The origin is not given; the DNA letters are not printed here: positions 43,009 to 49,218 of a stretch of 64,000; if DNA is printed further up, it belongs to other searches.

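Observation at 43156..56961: Giant 4,601-codon ORF: tripartite T9SS type-B cargo filling a fifth of the window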

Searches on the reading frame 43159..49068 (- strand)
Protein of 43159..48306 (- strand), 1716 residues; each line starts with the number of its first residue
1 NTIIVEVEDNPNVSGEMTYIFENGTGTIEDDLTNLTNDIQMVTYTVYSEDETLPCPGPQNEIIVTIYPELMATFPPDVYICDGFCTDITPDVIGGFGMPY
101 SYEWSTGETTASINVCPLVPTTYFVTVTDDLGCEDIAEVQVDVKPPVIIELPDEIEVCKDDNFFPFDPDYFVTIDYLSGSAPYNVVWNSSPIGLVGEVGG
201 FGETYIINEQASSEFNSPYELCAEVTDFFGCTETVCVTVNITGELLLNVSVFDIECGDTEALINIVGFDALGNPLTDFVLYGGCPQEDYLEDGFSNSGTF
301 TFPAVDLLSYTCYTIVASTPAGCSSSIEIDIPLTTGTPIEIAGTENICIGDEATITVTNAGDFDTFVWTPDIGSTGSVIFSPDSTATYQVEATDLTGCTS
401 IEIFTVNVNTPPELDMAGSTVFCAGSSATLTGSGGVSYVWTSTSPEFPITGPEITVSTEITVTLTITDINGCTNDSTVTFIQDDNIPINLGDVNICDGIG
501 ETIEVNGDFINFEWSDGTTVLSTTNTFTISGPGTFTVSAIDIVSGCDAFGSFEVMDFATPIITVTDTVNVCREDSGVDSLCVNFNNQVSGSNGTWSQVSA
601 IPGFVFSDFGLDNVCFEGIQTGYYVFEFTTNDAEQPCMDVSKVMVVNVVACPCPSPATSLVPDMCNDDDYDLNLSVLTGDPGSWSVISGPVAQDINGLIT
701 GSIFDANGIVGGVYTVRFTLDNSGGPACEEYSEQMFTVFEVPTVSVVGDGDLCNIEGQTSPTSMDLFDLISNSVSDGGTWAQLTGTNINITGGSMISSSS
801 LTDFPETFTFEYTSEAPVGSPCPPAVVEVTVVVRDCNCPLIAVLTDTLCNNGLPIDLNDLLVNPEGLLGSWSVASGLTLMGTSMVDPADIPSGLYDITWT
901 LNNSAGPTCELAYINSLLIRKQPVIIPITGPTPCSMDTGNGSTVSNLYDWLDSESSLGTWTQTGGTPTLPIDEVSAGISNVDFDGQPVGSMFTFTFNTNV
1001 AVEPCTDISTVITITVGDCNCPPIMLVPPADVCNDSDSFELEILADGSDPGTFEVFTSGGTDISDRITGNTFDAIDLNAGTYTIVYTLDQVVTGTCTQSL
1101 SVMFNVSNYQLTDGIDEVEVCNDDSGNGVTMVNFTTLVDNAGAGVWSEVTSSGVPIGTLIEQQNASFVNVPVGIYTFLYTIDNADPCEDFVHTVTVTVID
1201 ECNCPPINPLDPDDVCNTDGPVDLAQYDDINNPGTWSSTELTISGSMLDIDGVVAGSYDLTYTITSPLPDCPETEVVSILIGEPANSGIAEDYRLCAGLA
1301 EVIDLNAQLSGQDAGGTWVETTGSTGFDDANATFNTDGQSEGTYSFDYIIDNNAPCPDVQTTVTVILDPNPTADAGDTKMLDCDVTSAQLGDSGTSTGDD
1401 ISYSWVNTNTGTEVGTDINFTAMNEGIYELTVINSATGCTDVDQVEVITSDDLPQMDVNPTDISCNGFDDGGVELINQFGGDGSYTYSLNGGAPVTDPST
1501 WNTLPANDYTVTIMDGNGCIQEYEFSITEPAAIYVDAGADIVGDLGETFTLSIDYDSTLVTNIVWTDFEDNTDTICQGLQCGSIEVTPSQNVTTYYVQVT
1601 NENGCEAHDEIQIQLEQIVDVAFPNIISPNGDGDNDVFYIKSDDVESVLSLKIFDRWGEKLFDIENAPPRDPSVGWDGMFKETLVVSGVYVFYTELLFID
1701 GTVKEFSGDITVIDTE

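Call 58: search_solved_structures(query=window:43159-48306:-, max_evalue=0.01)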
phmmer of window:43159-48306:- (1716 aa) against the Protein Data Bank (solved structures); distinct sequences matched with E-value up to 0.01: 0.

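Call 79: search_solved_structures(query=A6, max_evalue=1)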
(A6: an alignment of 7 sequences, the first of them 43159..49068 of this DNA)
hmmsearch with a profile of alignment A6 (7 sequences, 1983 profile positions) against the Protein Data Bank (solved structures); distinct sequences matched with E-value up to 1: 3.
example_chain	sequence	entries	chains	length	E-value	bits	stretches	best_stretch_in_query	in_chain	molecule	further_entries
9flp_A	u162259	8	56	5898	6.7e-134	451.1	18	1124-1718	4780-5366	The grappling hook protein A in the bacterium Aureispira sp. CCB-QB1 | The grappling hook protein A (GhpA) in the bacterium Aureispira sp. CCB-QB1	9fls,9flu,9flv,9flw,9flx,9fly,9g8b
6nz0_Z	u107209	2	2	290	3.6e-07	30.8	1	1595-1719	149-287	Dyslexia-associated protein KIAA0319-like protein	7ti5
5lxk_A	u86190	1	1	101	0.061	13.5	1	684-1722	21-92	Decoration protein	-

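Call 80: search_solved_structures(query=A6, max_evalue=1e-10, show_alignments=1)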
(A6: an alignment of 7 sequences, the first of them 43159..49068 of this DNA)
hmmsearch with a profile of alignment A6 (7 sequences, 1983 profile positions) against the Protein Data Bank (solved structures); distinct sequences matched with E-value up to 1e-10: 1.
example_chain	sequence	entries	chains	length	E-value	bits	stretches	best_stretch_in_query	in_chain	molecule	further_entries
9flp_A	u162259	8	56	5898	6.7e-134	451.1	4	1124-1718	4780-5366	The grappling hook protein A in the bacterium Aureispira sp. CCB-QB1 | The grappling hook protein A (GhpA) in the bacterium Aureispira sp. CCB-QB1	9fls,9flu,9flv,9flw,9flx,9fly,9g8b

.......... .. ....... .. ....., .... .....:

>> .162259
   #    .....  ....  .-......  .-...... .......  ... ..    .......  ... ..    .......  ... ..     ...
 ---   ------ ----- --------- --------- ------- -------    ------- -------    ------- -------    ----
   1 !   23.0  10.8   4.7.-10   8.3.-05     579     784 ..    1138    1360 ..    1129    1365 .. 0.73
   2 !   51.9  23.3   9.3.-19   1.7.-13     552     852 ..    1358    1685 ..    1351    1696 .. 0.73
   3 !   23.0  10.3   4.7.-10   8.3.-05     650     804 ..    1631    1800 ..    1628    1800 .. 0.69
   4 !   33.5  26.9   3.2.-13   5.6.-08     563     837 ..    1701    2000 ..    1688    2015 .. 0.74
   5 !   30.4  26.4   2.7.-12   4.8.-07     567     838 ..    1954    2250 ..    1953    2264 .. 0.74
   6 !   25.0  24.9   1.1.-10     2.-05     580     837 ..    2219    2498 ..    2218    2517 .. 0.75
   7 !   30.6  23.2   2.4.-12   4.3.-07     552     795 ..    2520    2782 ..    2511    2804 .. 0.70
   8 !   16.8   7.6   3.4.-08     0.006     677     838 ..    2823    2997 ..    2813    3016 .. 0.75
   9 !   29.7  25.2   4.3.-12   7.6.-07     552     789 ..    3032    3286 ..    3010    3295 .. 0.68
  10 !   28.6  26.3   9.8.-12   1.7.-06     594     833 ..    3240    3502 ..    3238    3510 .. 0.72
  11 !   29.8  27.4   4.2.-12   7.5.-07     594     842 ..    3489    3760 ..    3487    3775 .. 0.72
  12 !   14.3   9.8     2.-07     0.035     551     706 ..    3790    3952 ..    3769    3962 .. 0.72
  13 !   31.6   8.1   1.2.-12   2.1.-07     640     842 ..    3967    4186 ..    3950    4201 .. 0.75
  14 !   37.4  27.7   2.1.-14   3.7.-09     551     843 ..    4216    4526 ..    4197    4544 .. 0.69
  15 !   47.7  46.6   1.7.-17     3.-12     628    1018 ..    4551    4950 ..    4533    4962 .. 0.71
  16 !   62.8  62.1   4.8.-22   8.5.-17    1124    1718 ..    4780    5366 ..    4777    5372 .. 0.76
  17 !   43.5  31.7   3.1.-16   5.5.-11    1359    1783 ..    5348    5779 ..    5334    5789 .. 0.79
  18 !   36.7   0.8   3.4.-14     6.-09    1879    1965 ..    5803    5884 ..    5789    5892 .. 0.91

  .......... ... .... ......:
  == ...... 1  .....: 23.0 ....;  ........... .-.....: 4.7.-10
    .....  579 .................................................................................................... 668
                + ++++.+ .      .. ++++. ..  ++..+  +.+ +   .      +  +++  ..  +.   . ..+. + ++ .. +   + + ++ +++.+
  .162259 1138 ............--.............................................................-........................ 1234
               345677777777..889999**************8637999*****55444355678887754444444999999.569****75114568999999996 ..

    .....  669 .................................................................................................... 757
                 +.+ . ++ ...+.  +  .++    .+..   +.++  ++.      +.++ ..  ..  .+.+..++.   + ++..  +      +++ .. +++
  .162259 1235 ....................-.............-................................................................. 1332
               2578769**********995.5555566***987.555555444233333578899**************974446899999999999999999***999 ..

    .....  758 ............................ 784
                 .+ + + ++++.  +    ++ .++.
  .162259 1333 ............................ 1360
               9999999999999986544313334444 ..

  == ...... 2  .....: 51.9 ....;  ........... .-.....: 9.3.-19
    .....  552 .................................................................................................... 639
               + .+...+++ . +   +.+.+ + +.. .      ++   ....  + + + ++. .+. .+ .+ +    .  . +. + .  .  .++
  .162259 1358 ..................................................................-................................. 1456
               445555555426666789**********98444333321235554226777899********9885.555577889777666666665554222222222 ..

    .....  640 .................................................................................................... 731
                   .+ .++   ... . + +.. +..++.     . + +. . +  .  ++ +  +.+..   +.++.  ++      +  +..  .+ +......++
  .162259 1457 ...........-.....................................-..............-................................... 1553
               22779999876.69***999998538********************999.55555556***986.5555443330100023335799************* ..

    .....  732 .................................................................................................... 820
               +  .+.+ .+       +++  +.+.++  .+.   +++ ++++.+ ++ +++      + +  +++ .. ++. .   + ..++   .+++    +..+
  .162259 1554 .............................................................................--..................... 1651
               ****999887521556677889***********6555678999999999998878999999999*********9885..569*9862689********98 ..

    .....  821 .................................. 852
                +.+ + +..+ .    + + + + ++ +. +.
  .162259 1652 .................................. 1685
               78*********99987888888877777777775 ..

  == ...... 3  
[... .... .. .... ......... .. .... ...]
